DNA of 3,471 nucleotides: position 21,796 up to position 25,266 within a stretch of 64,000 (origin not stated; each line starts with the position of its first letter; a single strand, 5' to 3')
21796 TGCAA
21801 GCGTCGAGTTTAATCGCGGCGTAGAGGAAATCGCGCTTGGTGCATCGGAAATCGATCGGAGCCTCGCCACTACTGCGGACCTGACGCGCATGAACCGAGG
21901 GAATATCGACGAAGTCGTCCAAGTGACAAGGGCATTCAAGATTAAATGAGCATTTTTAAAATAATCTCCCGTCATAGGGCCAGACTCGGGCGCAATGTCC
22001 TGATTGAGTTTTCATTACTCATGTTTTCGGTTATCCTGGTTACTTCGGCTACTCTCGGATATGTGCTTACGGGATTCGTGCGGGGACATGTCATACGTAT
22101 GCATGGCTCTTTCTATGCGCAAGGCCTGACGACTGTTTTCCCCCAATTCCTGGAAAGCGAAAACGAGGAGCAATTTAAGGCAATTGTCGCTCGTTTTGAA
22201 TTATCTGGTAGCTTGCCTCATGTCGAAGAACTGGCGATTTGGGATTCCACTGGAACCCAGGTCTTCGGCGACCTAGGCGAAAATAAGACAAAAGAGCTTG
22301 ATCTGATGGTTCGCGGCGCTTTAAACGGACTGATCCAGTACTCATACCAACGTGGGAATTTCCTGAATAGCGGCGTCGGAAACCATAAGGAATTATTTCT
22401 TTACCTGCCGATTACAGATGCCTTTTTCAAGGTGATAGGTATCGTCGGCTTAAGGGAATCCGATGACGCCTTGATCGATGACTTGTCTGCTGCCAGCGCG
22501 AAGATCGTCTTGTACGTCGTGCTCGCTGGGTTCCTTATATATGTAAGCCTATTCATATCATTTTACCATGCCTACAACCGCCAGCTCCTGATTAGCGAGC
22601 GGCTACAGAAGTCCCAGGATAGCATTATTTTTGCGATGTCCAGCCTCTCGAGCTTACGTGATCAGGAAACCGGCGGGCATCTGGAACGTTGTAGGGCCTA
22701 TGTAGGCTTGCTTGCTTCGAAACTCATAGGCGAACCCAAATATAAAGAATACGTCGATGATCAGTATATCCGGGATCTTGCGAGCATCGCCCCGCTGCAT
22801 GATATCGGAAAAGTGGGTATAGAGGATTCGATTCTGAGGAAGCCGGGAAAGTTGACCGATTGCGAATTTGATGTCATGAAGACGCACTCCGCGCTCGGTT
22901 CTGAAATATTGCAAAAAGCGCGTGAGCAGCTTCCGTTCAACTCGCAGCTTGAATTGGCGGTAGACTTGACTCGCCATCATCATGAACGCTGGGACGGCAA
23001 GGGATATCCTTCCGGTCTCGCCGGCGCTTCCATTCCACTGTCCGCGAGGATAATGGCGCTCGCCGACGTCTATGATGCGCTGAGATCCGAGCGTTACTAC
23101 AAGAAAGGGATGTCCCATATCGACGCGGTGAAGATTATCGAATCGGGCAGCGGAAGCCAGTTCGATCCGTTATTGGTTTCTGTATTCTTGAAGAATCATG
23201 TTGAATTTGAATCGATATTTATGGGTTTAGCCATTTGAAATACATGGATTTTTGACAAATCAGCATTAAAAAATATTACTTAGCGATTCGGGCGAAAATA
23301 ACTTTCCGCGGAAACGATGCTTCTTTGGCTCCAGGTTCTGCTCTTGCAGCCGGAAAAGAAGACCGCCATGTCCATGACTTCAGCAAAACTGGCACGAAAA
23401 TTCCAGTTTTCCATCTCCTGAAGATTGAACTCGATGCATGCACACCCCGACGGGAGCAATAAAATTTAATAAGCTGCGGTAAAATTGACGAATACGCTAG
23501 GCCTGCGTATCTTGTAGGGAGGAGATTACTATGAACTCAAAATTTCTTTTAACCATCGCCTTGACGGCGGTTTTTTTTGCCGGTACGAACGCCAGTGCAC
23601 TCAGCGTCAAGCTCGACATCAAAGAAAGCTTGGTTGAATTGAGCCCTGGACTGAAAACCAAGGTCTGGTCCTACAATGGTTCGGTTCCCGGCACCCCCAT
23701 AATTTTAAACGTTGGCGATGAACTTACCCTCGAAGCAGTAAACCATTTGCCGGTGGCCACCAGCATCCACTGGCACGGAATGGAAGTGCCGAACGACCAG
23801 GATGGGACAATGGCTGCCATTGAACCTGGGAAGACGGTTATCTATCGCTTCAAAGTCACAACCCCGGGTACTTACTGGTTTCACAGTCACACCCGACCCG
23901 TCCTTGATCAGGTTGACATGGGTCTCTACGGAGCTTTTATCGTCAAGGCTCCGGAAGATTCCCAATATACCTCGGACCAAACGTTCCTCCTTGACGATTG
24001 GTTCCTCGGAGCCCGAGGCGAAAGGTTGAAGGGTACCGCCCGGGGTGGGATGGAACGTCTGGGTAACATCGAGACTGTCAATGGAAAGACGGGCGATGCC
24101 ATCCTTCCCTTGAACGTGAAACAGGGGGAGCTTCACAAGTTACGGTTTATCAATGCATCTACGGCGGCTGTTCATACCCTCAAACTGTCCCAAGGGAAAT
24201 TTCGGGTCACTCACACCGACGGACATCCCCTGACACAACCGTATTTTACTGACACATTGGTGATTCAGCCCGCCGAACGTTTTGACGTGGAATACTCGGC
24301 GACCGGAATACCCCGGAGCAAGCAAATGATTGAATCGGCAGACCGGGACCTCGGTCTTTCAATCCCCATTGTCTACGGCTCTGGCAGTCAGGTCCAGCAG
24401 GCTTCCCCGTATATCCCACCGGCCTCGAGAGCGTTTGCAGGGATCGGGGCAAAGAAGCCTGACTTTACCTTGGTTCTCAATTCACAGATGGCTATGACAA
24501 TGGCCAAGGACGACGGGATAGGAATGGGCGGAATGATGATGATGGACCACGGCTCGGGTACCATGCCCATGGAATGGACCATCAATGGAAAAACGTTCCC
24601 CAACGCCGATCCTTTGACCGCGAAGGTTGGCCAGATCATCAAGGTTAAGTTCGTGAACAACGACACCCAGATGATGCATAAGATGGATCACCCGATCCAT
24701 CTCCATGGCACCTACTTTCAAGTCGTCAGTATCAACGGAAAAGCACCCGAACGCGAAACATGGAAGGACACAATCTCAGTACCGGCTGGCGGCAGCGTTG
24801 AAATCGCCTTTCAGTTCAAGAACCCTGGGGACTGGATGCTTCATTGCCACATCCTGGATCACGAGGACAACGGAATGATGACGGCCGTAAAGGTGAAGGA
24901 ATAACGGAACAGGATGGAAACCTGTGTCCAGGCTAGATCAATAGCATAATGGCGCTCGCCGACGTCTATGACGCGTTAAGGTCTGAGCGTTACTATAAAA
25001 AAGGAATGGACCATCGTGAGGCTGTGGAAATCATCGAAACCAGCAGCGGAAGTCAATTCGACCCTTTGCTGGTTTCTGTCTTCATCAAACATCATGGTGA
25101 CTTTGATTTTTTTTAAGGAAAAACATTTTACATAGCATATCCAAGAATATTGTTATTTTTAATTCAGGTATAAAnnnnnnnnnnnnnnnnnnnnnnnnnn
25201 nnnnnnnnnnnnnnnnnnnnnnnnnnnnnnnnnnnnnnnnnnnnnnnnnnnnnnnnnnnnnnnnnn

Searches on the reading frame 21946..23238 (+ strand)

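Call 9: search_protein_families(library=pfam, proteins=[window:21946-23238:+])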
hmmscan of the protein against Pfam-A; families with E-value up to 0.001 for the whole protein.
window:21946-23238:+ (430 aa): 2 families
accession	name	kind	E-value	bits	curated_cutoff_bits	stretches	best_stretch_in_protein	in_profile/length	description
PF13487.12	HD_5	-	1.2e-27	97.1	27.2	1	266-408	30-168/170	HD domain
PF01966.28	HD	-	4.7e-17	62.8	22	1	278-378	27-115/116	HD domain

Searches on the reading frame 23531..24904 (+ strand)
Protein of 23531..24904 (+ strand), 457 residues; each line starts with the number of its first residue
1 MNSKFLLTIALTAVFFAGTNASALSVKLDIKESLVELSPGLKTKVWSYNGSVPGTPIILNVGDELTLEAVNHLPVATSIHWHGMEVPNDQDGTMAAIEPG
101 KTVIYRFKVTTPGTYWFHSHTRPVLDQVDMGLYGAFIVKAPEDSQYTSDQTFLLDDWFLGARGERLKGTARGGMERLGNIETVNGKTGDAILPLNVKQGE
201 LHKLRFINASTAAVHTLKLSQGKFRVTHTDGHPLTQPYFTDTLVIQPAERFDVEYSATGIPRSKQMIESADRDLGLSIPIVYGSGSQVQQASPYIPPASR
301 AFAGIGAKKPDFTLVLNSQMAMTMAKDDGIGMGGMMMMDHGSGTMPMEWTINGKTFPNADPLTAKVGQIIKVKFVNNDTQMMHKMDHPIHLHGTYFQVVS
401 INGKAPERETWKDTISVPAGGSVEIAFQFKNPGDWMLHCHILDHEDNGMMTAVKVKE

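Call 9: search_protein_families(library=pfam, proteins=[window:23531-24904:+])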
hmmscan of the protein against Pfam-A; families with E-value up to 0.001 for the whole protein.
window:23531-24904:+ (457 aa): 4 families
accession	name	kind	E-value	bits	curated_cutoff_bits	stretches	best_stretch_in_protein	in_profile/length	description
PF07731.20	Cu-oxidase_2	-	5.9e-41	139.9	20.4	2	341-456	13-134/137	Multicopper oxidase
PF07732.21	Cu-oxidase_3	-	2.4e-31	108.7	21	1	32-142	4-118/119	Multicopper oxidase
PF00394.28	Cu-oxidase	-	2.7e-18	67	21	1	150-258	3-123/157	Multicopper oxidase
PF13473.12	Cupredoxin_1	-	0.00041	20.8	27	0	360-450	35-102/104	Cupredoxin-like domain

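Call 57: find_encoding_contigs(protein=window:23531-24904:+, flank=3000, max_places=8)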
Protein window:23531-24904:+ (457 aa): 1 contig read that carries it; 1 place shown.
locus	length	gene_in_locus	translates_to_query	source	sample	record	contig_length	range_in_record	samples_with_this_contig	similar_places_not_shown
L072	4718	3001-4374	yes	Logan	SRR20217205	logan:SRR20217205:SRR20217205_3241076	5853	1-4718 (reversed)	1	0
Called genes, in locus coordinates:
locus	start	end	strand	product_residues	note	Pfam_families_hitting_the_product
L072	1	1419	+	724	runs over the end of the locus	PF22673:MCP-like_PDC_1 (faint), PF02743:dCache_1, PF00672:HAMP, PF00015:MCPsignal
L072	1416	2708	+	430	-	PF13487:HD_5, PF01966:HD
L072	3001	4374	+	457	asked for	PF07732:Cu-oxidase_3, PF00394:Cu-oxidase, PF07731:Cu-oxidase_2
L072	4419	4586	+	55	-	PF13487:HD_5 (weak)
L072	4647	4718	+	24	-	?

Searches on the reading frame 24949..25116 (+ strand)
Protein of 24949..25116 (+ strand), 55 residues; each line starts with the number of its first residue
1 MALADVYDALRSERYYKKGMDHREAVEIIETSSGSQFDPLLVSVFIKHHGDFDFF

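Call 9: search_protein_families(library=pfam, proteins=[window:24949-25116:+])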
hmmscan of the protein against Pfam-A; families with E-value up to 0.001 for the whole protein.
window:24949-25116:+ (55 aa): 1 family
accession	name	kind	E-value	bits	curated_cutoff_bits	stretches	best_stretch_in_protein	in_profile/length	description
PF13487.12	HD_5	-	5.6e-06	26.6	27.2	1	1-39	130-168/170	HD domain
